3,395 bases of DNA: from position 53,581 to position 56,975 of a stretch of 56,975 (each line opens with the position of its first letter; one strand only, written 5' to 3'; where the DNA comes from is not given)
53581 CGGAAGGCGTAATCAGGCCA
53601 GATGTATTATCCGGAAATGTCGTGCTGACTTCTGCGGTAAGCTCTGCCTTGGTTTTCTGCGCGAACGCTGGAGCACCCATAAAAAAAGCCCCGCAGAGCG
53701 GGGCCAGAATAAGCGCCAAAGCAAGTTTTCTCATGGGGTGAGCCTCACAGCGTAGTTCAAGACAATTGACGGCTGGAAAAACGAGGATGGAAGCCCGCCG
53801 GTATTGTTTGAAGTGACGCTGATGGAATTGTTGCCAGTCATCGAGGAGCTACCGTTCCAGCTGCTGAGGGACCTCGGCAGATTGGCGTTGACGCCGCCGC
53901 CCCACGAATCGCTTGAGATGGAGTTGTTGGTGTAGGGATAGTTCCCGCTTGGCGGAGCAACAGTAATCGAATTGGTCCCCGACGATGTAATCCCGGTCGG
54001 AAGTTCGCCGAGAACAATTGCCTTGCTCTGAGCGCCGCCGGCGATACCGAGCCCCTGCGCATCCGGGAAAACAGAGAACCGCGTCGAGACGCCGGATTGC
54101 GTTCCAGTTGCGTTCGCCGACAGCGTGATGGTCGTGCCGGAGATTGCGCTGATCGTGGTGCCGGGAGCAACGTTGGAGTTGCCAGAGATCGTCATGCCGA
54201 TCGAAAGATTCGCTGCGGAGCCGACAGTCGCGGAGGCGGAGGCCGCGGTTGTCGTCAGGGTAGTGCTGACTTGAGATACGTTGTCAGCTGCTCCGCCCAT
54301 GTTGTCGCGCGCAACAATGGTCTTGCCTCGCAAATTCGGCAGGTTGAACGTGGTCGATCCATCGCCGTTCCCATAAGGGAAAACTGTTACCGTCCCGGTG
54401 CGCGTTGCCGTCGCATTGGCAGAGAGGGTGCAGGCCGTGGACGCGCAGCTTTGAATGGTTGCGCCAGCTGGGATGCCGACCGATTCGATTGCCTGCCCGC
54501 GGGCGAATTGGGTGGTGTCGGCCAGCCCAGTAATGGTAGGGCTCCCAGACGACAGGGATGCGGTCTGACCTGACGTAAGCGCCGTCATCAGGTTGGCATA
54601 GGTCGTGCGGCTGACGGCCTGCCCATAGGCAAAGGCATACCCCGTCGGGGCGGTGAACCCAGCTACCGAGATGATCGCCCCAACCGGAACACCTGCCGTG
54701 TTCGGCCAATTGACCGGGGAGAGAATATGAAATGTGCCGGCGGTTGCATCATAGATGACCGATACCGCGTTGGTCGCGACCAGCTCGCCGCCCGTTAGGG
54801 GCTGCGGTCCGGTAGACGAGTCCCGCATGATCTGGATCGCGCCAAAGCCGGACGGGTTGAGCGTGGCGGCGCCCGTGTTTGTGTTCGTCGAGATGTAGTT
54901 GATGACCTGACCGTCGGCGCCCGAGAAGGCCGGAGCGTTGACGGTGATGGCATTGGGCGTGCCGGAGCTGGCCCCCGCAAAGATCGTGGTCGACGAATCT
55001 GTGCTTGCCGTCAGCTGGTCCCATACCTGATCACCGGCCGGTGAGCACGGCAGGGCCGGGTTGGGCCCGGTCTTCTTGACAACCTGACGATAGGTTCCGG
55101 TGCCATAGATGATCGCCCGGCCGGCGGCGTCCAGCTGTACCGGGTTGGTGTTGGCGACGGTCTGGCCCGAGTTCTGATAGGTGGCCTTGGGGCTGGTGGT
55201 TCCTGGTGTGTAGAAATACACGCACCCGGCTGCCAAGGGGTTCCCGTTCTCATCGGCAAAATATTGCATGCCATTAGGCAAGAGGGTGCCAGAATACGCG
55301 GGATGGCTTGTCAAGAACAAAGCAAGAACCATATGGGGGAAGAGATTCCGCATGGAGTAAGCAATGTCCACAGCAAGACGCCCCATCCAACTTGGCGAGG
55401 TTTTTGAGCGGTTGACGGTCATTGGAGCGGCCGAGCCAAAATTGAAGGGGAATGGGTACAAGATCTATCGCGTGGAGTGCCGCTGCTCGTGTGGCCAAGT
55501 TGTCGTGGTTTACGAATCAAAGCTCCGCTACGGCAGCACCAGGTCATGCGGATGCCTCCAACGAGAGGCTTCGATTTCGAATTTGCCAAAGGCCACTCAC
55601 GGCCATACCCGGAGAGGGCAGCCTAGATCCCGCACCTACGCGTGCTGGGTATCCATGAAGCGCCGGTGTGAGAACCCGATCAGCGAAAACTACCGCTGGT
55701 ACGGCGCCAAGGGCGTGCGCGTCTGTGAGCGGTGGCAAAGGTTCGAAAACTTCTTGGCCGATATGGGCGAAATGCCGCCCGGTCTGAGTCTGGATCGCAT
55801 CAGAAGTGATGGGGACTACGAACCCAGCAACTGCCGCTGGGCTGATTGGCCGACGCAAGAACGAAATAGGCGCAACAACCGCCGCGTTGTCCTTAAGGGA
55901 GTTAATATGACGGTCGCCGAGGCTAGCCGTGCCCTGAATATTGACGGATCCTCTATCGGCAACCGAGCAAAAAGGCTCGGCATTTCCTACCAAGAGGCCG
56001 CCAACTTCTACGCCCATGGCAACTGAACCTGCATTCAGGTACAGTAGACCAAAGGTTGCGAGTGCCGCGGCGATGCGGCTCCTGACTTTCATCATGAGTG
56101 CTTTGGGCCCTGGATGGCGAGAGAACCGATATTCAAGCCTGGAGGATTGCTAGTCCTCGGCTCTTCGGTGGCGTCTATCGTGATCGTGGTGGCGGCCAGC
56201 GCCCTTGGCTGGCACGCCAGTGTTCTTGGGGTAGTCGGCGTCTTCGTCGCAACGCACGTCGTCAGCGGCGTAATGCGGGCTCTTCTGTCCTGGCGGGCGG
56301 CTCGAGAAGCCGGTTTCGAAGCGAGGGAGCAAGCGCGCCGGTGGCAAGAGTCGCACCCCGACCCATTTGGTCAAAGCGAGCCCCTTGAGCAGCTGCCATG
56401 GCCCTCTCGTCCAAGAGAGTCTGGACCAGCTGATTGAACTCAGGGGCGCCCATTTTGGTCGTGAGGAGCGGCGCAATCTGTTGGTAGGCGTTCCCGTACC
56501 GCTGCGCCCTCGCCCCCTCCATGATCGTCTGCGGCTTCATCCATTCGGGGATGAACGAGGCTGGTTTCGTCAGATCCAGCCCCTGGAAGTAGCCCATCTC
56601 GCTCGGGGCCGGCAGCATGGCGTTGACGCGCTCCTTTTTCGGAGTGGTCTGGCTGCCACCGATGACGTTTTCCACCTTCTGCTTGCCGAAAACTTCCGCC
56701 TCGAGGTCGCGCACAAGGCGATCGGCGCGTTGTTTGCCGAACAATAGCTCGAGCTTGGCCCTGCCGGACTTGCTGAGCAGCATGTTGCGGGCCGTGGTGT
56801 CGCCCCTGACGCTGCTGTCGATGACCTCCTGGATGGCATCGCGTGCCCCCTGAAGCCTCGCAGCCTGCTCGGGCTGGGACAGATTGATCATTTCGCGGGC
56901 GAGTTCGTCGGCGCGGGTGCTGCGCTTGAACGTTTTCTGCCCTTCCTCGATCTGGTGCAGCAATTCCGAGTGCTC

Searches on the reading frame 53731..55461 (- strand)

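Call 11: search_protein_families(library=ncbifam, proteins=[window:53731-55461:-], max_evalue=0.01)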
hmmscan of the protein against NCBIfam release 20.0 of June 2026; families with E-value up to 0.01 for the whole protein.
window:53731-55461:- (576 aa): 0 families

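Call 17: search_protein_families(library=phrogs, proteins=[window:53731-55461:-], max_evalue=0.001)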
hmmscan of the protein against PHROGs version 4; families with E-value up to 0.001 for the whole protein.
window:53731-55461:- (576 aa): 7 families
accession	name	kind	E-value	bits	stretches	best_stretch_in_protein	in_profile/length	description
phrog_1858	-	tail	9.8e-14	51.2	1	200-448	111-252/1018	tail fiber protein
phrog_26190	-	unknown function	5.4e-12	46.6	1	65-128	10-75/260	-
phrog_14307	-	unknown function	1.4e-08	35.5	1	241-303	31-93/137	-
phrog_19618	-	tail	7.7e-08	32.7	1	240-343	118-221/387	tail collar protein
phrog_9116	-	tail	6.9e-07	29.4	1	362-399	99-136/455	tail protein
phrog_523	-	tail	6.3e-05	22.9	1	161-380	399-534/673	tail collar fiber protein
phrog_7489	-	tail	0.00077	19.2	1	253-298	418-464/775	tail fiber protein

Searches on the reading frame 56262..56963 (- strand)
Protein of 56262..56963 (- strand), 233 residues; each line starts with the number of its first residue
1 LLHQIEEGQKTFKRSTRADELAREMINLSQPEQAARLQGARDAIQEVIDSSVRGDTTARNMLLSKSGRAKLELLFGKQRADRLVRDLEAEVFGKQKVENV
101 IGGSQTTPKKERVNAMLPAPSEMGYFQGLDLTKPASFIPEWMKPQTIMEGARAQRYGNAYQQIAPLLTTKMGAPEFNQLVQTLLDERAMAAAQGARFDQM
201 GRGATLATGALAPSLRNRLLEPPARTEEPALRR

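Call 17: search_protein_families(library=phrogs, proteins=[window:56262-56963:-], max_evalue=0.001)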
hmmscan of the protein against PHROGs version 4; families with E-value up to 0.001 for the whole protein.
window:56262-56963:- (233 aa): 1 family
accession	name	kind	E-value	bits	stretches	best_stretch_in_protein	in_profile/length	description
phrog_5880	-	unknown function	3.9e-11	43.3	1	5-205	451-650/661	-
